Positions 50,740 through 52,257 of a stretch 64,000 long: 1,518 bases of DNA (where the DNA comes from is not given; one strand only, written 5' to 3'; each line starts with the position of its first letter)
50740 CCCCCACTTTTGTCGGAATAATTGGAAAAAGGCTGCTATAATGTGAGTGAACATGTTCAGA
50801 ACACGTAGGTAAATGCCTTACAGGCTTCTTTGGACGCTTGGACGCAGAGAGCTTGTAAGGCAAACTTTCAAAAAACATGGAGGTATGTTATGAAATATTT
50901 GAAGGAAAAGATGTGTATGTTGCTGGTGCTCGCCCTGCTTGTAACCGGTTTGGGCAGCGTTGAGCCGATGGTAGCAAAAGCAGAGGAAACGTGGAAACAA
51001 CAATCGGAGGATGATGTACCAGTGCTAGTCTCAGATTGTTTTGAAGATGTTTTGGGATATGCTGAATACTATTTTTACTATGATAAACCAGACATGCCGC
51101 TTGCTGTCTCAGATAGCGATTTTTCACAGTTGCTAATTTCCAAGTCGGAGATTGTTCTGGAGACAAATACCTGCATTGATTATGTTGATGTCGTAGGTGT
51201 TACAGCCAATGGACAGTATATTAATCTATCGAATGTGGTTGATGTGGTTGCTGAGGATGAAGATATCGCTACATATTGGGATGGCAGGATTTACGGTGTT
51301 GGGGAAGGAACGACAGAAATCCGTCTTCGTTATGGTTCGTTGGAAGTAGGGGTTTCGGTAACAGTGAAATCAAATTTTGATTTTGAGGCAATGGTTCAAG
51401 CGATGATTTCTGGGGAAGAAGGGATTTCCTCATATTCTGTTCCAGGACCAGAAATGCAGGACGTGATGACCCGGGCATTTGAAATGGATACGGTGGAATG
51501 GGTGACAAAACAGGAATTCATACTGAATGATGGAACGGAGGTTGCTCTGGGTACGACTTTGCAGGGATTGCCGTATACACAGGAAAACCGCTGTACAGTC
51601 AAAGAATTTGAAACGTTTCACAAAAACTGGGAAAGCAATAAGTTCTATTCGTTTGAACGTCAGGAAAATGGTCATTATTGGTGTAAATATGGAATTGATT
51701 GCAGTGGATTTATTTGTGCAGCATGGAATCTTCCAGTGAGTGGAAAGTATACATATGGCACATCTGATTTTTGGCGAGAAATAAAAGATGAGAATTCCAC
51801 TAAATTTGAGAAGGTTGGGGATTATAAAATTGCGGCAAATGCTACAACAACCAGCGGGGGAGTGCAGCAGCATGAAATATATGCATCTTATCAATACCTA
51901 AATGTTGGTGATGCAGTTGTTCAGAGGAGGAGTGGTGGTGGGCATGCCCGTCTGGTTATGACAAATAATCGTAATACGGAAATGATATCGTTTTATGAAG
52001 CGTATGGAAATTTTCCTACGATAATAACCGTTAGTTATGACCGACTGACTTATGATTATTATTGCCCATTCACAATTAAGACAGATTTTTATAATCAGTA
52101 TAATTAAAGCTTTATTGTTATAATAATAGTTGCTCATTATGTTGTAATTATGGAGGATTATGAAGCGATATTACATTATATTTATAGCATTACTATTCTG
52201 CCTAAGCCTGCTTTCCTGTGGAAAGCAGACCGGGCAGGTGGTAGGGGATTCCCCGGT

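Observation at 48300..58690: Low-G+C island: candidate peptide-controlled secreted cell-wall hydrolase, lipoprotein and ABC system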

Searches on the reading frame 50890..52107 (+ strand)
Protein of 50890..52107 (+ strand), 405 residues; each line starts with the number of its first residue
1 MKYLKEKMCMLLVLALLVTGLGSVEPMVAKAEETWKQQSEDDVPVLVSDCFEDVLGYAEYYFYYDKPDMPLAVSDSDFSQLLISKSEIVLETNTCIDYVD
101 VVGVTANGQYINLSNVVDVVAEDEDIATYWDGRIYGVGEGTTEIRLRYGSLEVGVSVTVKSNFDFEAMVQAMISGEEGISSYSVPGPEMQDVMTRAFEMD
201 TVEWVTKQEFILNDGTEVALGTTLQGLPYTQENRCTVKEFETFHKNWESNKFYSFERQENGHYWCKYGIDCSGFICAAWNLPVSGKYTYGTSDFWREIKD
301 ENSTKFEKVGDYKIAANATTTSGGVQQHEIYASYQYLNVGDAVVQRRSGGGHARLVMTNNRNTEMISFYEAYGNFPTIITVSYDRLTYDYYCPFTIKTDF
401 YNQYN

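Call 3: search_protein_families(library=pfam, proteins=[window:50890-52107:+], max_evalue=0.1)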
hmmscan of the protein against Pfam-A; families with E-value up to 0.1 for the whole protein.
window:50890-52107:+ (405 aa): 2 families
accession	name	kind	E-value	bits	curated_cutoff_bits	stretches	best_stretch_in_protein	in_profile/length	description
PF04583.17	Baculo_p74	-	0.074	13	23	0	77-124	155-204/215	Baculoviridae p74 conserved region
PF22359.2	Big-like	-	0.094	13.4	27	0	132-160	19-47/48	Bacterial Ig-like domain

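Call 8: find_homologous_proteins(query=window:50890-52107:+)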
Query window:50890-52107:+ (405 aa): 4 proteins with E <= 0.001 among 4041 candidates.
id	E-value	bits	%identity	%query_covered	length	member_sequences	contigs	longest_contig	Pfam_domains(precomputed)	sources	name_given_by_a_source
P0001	1.4e-271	918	99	100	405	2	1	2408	-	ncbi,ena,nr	ncbi:MAG: hypothetical protein K2O03_09380 [Lachnospiraceae bacterium]|nr:hypothetical protein [Lach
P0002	2.0e-170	585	68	91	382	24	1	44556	-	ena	-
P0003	1.6e-75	273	38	89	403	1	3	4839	-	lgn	-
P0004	6.4e-66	241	39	90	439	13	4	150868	-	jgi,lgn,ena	jgi:hypothetical protein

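Call 9: search_solved_structures(query=window:50890-52107:+, max_evalue=10, show_alignments=2)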
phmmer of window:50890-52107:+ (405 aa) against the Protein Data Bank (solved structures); distinct sequences matched with E-value up to 10: 3.
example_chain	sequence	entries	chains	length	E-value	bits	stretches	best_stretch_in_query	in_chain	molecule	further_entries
2vki_A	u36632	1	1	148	0.034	16.4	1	223-266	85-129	3-PHOPSHOINOSITIDE DEPENDENT PROTEIN KINASE 1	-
1w1d_A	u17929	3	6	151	0.035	16.4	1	223-266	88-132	3-PHOSPHOINOSITIDE DEPENDENT PROTEIN KINASE-1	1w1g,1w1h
4uid_A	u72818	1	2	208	0.28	13.4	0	126-168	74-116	SURFACE LAYER PROTEIN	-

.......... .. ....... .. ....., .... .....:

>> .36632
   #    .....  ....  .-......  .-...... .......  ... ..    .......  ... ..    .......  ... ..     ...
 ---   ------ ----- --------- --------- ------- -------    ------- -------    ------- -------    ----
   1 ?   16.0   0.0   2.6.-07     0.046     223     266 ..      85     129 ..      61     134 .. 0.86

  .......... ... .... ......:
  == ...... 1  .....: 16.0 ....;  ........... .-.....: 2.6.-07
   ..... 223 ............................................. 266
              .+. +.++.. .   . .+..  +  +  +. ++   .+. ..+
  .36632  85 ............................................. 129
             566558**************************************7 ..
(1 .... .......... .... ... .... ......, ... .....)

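Call 13: find_encoding_contigs(protein=P0002, flank=10000, max_places=4)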
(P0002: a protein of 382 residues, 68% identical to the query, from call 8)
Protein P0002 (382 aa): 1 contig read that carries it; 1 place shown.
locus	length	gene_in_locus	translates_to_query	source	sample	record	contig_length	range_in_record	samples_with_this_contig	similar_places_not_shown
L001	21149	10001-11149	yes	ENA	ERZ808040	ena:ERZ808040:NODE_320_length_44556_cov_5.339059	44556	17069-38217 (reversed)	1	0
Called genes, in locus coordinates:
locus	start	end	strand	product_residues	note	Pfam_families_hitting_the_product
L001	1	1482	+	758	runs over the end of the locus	PF00403:HMA, PF00122:E1-E2_ATPase, PF00702:Hydrolase, PF08282:Hydrolase_3 (faint)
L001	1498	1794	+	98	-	PF02583:Trns_repr_metal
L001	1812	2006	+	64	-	PF00403:HMA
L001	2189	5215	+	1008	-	PF00512:HisKA, PF02518:HATPase_c, PF00072:Response_reg, PF01627:Hpt (faint)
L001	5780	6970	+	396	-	PF00438:S-AdoMet_synt_N, PF02772:S-AdoMet_synt_M, PF02773:S-AdoMet_synt_C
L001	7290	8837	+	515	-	PF00672:HAMP, PF00512:HisKA, PF02518:HATPase_c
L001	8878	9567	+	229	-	PF00072:Response_reg, PF00486:Trans_reg_C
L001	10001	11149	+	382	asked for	-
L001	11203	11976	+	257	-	-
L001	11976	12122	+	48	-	-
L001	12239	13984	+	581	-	PF00990:GGDEF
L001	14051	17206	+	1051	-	PF00989:PAS (faint), PF08448:PAS_4, PF13426:PAS_9 (weak), PF13188:PAS_8 (weak), PF08447:PAS_3, PF00512:HisKA, PF02518:HATPase_c, PF00072:Response_reg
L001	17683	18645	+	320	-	PF01699:Na_Ca_ex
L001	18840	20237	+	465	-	-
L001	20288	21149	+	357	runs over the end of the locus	PF02621:VitK2_biosynth, PF12974:Phosphonate-bd, PF09084:NMT1, PF13379:NMT1_2 (faint)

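Call 14: find_encoding_contigs(protein=P0004, flank=10000, max_places=4)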
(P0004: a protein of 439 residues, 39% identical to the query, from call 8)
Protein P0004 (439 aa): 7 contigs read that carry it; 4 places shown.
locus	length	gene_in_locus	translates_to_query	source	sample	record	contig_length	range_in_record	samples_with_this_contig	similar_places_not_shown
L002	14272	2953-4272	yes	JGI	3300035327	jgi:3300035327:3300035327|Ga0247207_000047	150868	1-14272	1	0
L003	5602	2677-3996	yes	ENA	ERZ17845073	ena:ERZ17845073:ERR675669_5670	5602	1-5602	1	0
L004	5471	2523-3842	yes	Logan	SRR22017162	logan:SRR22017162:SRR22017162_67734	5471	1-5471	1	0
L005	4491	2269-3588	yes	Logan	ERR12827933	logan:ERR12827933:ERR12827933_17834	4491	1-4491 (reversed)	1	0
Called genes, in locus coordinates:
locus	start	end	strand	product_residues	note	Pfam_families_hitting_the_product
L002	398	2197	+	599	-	-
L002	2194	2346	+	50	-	-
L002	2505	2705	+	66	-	-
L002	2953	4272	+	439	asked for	-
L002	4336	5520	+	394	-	-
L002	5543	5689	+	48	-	-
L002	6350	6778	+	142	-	-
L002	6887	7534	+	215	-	-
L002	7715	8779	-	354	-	-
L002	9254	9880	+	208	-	PF05198:IF3_N, PF00707:IF3_C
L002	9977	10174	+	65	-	PF01632:Ribosomal_L35p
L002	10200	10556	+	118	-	PF00453:Ribosomal_L20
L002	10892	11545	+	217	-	PF18917:LiaI-LiaF-like_TM1 (faint), PF22570:LiaF-TM, PF09922:LiaF-like_C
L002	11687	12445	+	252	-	PF00702:Hydrolase, PF13419:HAD_2, PF13242:Hydrolase_like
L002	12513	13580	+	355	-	-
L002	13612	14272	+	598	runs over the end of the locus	PF08439:Peptidase_M3_N, PF01432:Peptidase_M3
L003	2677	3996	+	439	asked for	-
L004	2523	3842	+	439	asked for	-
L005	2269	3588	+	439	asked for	-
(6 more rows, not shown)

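Call 15: find_encoding_contigs(protein=P0003, flank=10000, max_places=4)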
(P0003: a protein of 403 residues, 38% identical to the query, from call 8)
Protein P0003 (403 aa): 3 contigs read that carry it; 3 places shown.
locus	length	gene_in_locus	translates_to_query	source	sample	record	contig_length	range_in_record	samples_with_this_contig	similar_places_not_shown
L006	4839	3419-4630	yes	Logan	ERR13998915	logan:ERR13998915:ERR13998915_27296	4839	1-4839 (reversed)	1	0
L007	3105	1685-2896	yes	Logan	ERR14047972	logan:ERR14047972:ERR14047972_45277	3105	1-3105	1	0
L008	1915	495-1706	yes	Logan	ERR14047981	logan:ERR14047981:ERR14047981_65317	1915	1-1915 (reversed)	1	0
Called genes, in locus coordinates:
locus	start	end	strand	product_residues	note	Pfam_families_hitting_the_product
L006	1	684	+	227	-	?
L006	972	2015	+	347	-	-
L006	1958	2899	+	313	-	PF01381:HTH_3 (weak), PF00515:TPR_1 (faint), PF18768:RNPP_C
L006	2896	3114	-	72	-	-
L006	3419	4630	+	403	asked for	-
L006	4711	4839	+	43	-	?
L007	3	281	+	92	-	?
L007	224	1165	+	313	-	PF01381:HTH_3 (weak), PF00515:TPR_1 (faint), PF18768:RNPP_C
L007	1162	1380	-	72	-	-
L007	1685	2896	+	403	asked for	-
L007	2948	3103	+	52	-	?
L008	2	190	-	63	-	?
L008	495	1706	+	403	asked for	-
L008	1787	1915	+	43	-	?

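Call 26: predict_structure(alignment_id=A1)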
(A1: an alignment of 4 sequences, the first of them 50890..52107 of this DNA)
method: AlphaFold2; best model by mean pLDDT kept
length: 405 residues; sequences in the alignment: 4
mean_pLDDT: 60.9   pTM: 0.45
mean pLDDT of the five models: 60.9, 58.9, 57.0, 52.9, 50.6
residues with pLDDT >= 90: 22; 70-90: 116; 50-70: 122; < 50: 145
segments of 3 or more residues with pLDDT < 50: 1-12, 14-16, 19-41, 65-68, 92-94, 162-186, 208-216, 229-237, 248-280, 282-290, 371-375, 398-405
pLDDT, mean of each block of 10 residues (from residue 1): 39 47 40 38 68 72 51 69 83 61 87 79 74 68 88 84 43 38 46 55 52 47 54 45 51 44 42 46 42 60 67 69 76 85 68 75 83 57 87 66 35
secondary structure, 60 per line:
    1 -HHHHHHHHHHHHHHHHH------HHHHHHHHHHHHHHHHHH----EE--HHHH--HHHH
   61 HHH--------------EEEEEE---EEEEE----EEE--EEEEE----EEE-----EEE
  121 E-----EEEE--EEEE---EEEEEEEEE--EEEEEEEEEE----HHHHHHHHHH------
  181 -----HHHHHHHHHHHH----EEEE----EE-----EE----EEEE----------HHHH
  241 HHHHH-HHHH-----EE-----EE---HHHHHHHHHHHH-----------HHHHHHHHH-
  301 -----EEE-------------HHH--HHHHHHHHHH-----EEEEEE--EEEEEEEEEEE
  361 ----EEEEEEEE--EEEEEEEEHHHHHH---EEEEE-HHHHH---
elements in order: H2-18 H25-42 H51-54 H57-63 E78-83 E87-91 E96-98 E101-105 E110-112 E118-121 E127-130 E133-136 E140-148 E151-160 H165-174 H186-197 E202-205 E223-226 H237-245 H247-250 H268-279 H291-299 E306-308 H327-336 E342-347 E350-360 E365-372 E375-382 H383-388 E392-396 H398-402

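Call 27: search_protein_representatives(alignment_id=A1)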
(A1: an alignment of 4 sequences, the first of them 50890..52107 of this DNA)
Query: 4 sequences, 416 profile positions. Proteins with E-value up to 0.001 (for the whole library): 766; up to 1e-10: 210; up to 1e-30: 47. The best 150 are listed.
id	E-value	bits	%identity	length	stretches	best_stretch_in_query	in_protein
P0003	6.5e-195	664.4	-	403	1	21-416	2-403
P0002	4.0e-192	655.2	-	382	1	37-416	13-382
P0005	4.7e-127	440.9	-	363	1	45-413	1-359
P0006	1.5e-86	307.5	-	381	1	81-416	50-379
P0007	5.6e-84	299.0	-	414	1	53-416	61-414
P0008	3.9e-78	279.7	-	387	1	41-415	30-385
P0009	1.2e-76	274.8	-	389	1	29-416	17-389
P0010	1.5e-76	274.5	-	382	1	50-416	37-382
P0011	6.4e-73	262.6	-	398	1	73-416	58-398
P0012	1.4e-70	254.8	-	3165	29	84-184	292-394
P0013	3.2e-65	237.2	-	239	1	11-231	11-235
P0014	1.8e-59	218.2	-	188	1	238-416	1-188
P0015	3.4e-59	217.4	-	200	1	210-416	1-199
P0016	1.4e-58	215.3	-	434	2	193-416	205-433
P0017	1.0e-47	179.5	-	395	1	23-407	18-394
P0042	1.7e-31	126.1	-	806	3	198-408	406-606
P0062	3.1e-27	112.1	-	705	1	190-409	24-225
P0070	4.0e-24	101.8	-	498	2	171-383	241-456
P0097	3.0e-18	82.5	-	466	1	199-405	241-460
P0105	7.6e-18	81.1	-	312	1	197-406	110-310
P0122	6.0e-16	74.9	-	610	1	191-404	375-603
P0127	2.4e-15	72.9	-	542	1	185-363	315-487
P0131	5.5e-15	71.7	-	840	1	190-405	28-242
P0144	4.2e-14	68.8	-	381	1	199-409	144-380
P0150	6.3e-14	68.2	-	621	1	197-380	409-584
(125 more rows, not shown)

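Call 29: search_protein_families(library=pfam, alignment_id=A2, max_evalue=0.01)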
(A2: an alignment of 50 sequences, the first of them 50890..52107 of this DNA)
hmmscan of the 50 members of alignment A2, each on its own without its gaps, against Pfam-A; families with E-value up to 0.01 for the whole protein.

A. member 1, window:50890-52107:+ (405 aa): 0 families

B. families by the number of members that match (of 50 scanned): 12 families
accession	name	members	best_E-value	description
PF21461.3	HL_N-beta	9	1.3e-06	Hyaluronate lyase, N-terminal beta-sheet domain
PF02368.24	Big_2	4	9.8e-05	Bacterial Ig-like domain (group 2)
PF19127.6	Choline_bind_3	3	5.6e-25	Choline-binding repeat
PF01473.26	Choline_bind_1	3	5.9e-21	Putative cell wall binding repeat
PF19085.6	Choline_bind_2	3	4.5e-12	Choline-binding repeat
PF22273.1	DUF6956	1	0.00059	Domain of unknown function (DUF6956)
PF22359.2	Big-like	1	0.00076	Bacterial Ig-like domain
PF16070.11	Ig_TMEM132_4th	1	0.00099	TMEM132 fourth domain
PF05257.22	CHAP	1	0.0033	CHAP domain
PF12985.13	DUF3869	1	0.0043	Domain of unknown function (DUF3869)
PF16583.11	ZirS_C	1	0.0077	Zinc-regulated secreted antivirulence protein C-terminal domain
PF00627.37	UBA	1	0.008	UBA/TS-N domain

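Call 31: search_solved_structures(query=A2, max_evalue=1, show_alignments=3)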
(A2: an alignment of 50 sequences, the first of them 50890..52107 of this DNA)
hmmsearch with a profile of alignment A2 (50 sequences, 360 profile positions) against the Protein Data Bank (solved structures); distinct sequences matched with E-value up to 1: 15.
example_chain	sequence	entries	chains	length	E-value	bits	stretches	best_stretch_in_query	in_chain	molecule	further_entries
9ifo_A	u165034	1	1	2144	9e-26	94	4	53-139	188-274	Teneurin-Like Protein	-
9pt5_A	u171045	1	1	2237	1.1e-25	93.8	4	53-139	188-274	Teneurin-like protein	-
8gyr_B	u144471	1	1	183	1.1e-09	41.1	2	69-130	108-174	LigA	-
8gyr_A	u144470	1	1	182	1.4e-09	40.8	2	69-130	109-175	Leptospira Immunoglobulin-like protein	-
2mh4_A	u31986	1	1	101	5.1e-06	29.1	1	55-140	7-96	LigB-like protein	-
2mog_A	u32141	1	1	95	1.1e-05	28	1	53-136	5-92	Bacterial Ig-like domain, group 2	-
2mqg_A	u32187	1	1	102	1.3e-05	27.7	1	47-136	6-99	LigB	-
2n7s_A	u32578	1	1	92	2e-05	27.1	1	55-134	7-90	Ig-like repeat domain protein 1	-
4uid_A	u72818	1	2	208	3.3e-05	26.4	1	47-146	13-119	SURFACE LAYER PROTEIN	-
5ftx_A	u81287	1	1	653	0.0017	20.7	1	76-145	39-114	SURFACE LAYER PROTEIN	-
8opr_A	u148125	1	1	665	0.0082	18.5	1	92-141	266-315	S-layer protein EA1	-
7x30_P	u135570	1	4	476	0.037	16.4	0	53-142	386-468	Hoc-like protein ORF90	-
6fi2_A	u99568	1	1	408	0.15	14.3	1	74-160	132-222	VexL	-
6n1a_A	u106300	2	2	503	0.54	12.5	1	90-136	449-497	Carbohydrate-binding protein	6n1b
2rjo_A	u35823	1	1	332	0.99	11.7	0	163-208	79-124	Twin-arginine translocation pathway signal protein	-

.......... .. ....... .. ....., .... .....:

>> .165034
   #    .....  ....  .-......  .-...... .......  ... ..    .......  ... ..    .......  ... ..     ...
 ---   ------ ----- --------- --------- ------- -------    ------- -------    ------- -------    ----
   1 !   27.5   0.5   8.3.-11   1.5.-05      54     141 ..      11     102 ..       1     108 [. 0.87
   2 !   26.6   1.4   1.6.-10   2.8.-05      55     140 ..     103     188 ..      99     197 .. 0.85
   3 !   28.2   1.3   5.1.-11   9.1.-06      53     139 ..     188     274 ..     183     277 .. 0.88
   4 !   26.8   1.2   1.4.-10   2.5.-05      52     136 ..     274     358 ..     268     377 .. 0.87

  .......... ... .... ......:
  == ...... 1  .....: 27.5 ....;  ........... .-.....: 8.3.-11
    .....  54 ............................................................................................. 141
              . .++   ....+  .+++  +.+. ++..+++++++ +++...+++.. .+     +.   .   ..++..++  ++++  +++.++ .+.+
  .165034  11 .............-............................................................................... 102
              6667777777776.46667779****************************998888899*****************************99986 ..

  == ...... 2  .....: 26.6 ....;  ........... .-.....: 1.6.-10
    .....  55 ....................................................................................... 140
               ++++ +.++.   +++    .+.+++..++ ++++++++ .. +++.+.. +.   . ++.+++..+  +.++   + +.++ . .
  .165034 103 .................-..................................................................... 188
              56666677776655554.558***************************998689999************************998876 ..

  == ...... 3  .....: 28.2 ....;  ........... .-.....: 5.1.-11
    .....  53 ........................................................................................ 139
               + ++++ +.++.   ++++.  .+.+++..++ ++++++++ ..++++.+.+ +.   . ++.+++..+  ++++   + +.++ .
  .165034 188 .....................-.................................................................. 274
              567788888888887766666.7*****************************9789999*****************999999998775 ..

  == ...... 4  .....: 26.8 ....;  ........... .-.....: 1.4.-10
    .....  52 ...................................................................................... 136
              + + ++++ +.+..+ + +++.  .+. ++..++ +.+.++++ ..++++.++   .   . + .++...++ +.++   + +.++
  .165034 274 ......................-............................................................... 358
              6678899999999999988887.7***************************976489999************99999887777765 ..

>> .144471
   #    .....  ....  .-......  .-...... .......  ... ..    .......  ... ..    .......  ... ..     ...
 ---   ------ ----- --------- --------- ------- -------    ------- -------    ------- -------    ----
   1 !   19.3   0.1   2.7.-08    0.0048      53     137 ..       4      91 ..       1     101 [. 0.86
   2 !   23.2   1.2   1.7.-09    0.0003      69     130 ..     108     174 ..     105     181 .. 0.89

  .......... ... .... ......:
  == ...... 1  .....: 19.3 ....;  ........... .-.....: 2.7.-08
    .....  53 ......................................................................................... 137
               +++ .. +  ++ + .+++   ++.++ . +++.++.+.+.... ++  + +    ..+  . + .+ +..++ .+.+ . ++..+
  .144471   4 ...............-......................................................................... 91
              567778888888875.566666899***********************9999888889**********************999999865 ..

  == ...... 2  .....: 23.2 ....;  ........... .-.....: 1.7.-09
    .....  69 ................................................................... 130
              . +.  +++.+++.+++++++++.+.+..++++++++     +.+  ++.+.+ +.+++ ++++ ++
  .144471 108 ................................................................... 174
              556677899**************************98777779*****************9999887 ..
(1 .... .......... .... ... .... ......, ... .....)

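Call 33: search_protein_families(library=ncbifam, proteins=[window:50890-52107:+, L006:1958-2899:+], max_evalue=0.1)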
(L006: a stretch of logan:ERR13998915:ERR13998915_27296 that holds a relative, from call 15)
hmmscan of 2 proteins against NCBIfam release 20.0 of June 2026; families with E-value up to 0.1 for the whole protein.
window:50890-52107:+ (405 aa): 0 families

L006:1958-2899:+ (313 aa): 10 families
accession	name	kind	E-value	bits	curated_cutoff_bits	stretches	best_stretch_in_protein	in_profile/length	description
TIGR03070.1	couple_hipB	subfamily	0.00033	20.5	71.65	1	5-62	2-55/58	type II toxin-antitoxin system Y4mF family antitoxin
NF047558.1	TPR_END_plus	domain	0.004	17.1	32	1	174-196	4-26/56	TPR end-of-group domain-containing protein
TIGR00756.2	PPR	repeat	0.0042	17.1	20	0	177-197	8-28/35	pentatricopeptide repeat protein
TIGR00270.2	TIGR00270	equivalog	0.0099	15.7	110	1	7-62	77-128/159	multiprotein bridging factor aMBF1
TIGR02166.1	dmsA_ynfE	subfamily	0.023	12.7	777.7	0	21-69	515-565/794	DMSO/selenate family reductase complex A subunit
NF041951.1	phage_RstR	subfamily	0.041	14.1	80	1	7-61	4-54/108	RstR family transcriptional repressor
TIGR03830.1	CxxCG_CxxCG_HTH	subfamily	0.049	13.4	61.8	0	8-64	68-119/127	type II TA system antitoxin MqsA family protein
TIGR03504.1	FimV_Cterm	subfamily_domain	0.064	13.3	30.65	0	176-202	6-32/44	FimV/HubP family polar landmark protein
TIGR00990.1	3a0801s09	subfamily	0.065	11.8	757.25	0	159-218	150-209/615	mitochondrial import receptor subunit TOM70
NF007257.0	PRK09706.1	subfamily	0.088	12.6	101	0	2-56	2-52/135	transcriptional repressor DicA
